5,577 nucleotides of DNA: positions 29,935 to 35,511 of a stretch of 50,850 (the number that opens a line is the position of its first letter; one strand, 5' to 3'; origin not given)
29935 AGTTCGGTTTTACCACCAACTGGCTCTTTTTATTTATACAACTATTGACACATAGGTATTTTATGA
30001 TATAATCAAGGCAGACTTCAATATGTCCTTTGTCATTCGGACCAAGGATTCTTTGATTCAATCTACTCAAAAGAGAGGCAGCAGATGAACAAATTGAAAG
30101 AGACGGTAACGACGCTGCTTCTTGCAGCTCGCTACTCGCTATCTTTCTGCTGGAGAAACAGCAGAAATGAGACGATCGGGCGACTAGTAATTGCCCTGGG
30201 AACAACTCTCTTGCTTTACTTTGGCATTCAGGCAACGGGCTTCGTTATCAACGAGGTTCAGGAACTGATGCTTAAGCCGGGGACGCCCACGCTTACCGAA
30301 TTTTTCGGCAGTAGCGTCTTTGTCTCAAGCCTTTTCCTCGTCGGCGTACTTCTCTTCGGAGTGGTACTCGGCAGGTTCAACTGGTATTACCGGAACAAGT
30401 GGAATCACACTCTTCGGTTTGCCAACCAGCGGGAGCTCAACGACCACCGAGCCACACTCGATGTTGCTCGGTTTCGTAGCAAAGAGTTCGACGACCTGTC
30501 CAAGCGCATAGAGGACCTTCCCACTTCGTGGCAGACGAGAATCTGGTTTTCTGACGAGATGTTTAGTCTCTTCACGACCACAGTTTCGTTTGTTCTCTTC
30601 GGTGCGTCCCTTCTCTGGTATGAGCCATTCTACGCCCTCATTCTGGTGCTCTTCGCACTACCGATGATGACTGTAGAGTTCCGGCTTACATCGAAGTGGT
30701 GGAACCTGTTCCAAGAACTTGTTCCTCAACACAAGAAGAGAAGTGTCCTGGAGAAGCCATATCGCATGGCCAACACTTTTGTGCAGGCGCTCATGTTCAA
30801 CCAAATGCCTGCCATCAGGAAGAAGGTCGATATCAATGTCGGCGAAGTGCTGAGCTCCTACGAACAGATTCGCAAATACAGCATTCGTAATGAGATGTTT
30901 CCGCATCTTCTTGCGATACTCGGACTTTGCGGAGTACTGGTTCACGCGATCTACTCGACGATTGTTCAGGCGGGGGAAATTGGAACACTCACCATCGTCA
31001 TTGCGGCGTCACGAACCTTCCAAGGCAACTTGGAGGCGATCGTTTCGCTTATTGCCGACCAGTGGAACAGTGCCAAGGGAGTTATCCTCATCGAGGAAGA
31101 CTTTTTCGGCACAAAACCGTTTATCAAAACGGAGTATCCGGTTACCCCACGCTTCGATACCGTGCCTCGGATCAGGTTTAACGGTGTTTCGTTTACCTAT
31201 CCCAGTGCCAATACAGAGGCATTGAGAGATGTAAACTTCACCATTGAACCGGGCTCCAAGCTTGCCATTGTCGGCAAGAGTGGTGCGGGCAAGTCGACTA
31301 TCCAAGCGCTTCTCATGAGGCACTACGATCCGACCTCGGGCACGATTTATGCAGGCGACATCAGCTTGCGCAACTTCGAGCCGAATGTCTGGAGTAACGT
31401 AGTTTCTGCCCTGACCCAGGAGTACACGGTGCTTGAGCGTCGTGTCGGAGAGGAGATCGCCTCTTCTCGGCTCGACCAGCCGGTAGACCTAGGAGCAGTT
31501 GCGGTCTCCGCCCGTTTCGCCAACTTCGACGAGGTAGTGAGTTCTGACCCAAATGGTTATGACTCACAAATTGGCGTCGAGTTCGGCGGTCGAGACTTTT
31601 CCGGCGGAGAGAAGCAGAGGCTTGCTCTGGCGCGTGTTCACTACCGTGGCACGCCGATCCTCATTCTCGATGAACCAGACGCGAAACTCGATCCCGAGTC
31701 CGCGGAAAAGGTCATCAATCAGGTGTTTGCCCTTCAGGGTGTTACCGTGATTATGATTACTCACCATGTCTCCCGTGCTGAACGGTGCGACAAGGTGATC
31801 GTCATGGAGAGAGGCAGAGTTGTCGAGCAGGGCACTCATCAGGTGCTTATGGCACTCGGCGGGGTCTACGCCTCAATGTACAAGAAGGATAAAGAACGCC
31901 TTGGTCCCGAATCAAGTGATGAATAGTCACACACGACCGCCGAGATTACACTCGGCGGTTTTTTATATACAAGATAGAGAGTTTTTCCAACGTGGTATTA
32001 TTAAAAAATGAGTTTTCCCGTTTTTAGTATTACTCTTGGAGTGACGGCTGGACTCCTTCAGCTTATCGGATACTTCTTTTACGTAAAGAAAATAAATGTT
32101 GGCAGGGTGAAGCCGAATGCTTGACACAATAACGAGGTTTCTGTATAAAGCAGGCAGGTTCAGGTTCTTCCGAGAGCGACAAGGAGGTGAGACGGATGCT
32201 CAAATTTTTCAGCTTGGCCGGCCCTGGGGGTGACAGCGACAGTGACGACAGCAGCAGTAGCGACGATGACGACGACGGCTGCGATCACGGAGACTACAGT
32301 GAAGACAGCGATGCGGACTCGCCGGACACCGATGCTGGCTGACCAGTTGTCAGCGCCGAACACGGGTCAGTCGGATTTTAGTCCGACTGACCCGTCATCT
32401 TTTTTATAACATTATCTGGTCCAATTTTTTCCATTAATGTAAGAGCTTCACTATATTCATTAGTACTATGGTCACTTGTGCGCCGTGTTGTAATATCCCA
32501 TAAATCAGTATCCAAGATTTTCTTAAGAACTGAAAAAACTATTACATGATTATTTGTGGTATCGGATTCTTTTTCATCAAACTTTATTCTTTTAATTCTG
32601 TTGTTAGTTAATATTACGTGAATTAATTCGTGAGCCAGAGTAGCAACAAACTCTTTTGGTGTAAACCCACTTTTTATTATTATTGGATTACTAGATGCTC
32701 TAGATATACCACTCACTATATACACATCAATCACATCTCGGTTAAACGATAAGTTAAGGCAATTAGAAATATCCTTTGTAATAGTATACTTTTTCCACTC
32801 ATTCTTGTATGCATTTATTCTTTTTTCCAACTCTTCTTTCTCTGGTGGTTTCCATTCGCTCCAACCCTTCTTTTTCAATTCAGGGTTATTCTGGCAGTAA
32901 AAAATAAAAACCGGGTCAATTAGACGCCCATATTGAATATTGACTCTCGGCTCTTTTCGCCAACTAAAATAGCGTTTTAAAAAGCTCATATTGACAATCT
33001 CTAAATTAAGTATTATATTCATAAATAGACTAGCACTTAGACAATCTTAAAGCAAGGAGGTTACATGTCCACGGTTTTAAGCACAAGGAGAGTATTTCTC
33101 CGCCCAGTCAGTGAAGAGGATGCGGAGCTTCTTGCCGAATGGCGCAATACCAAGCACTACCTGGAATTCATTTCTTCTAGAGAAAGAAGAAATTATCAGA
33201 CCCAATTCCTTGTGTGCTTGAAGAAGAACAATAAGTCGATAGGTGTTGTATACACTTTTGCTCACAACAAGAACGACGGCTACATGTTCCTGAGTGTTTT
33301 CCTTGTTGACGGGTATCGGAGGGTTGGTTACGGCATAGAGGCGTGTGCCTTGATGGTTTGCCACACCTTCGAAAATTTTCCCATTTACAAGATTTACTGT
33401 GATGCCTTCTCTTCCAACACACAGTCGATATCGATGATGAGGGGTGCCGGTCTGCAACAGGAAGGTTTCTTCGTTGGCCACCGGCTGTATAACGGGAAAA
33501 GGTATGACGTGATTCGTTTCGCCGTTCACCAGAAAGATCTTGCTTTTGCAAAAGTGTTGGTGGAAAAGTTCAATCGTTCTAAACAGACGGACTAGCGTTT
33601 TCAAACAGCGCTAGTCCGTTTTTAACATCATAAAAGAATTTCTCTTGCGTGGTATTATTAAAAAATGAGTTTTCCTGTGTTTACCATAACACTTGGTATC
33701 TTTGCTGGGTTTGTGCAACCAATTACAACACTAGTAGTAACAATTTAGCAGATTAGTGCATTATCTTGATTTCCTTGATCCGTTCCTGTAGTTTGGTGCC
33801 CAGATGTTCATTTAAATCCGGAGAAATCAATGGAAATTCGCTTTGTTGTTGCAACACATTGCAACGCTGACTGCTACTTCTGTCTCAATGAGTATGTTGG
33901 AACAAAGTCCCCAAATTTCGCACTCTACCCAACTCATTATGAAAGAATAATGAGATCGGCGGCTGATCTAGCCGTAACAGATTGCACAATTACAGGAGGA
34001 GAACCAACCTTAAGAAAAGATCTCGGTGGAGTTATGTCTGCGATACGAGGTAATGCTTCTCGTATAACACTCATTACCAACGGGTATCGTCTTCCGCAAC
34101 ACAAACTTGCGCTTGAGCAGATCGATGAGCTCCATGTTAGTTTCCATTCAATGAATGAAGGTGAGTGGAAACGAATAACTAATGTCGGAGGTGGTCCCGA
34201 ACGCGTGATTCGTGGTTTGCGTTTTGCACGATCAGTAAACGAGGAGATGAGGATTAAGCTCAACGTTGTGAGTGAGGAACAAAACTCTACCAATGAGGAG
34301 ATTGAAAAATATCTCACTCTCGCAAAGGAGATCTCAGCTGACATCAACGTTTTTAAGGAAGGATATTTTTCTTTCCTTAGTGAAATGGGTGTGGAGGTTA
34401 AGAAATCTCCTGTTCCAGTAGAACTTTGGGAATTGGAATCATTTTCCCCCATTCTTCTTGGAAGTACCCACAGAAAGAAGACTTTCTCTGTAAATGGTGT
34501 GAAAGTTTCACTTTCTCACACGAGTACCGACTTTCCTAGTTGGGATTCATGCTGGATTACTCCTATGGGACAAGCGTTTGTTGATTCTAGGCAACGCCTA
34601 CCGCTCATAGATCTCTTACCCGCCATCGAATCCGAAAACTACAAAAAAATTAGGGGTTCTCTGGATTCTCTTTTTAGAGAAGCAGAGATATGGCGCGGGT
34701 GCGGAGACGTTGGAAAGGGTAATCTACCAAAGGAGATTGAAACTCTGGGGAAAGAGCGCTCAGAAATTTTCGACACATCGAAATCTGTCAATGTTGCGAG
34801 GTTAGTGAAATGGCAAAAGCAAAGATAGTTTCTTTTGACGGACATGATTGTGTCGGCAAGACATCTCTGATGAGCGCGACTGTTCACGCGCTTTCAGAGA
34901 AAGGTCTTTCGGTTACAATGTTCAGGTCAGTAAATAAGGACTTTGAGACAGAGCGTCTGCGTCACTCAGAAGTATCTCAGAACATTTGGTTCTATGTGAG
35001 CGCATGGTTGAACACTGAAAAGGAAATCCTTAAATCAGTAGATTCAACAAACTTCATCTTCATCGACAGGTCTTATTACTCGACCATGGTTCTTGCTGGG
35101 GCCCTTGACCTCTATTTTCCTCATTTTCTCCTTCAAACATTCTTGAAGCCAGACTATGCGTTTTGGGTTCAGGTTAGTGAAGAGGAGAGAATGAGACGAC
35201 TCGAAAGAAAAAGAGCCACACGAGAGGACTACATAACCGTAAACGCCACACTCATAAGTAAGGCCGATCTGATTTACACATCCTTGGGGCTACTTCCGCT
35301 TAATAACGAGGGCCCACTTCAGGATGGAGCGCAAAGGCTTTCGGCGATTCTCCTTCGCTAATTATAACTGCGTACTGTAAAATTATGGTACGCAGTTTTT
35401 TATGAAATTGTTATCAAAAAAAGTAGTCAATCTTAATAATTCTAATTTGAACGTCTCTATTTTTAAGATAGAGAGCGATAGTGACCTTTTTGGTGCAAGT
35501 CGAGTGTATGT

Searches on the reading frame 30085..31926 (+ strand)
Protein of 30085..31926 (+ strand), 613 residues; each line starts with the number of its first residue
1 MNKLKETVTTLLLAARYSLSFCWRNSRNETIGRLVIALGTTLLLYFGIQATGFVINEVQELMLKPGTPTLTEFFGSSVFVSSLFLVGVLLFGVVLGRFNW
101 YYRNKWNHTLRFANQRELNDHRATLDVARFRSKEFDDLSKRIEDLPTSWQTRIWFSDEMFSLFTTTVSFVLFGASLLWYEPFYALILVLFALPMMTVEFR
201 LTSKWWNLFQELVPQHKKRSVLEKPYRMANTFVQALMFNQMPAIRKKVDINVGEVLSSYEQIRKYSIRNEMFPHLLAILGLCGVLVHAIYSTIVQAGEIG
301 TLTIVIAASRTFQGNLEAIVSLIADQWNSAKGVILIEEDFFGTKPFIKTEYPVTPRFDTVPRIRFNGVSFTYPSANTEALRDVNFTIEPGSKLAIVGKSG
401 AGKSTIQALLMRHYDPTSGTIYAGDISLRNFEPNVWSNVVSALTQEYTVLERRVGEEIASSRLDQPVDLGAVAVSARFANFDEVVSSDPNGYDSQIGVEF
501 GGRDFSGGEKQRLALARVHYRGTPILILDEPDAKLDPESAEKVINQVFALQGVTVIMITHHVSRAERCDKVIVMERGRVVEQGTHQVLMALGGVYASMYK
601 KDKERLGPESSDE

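Call 27: search_protein_families(library=pfam, proteins=[window:30085-31926:+], max_evalue=0.001)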
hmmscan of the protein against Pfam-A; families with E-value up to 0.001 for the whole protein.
window:30085-31926:+ (613 aa): 3 families
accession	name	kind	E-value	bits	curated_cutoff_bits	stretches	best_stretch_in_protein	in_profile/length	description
PF00005.33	ABC_tran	-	2.1e-24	87.1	25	1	380-532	1-136/137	ABC transporter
PF02463.25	SMC_N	-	1.9e-07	31.2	40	1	505-574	137-211/220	RecF/RecN/SMC N terminal domain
PF13304.12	AAA_21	-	2.7e-05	24.8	27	0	504-561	237-299/304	AAA domain, putative AbiEii toxin, Type IV TA system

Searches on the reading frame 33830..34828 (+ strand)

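Call 27: search_protein_families(library=pfam, proteins=[window:33830-34828:+], max_evalue=0.001)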
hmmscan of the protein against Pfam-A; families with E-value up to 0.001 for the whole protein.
window:33830-34828:+ (332 aa): 2 families
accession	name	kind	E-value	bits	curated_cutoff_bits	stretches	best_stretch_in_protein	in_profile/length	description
PF04055.27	Radical_SAM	-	3.3e-15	57.1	29.5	1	7-136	3-139/166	Radical SAM superfamily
PF13353.11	Fer4_12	-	4e-05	24.4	22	1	7-94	11-100/137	4Fe-4S single cluster domain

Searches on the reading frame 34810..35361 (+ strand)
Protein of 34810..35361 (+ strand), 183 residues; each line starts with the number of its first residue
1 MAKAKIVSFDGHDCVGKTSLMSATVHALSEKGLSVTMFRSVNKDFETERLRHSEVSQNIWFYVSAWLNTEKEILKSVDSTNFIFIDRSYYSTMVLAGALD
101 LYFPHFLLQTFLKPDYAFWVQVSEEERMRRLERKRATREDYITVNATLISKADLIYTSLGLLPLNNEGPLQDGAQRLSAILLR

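Call 57: search_protein_families(library=padloc, proteins=[window:34810-35361:+], max_evalue=0.01)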
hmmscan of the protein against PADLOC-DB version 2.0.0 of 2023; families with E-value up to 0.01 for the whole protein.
window:34810-35361:+ (183 aa): 2 families
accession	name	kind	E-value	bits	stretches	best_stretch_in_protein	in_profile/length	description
PDLC04690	PDC-M51B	-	9.6e-15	52.8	1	5-148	3-147/191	-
PDLC02911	VakA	-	1.1e-07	30.6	1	5-156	4-135/163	-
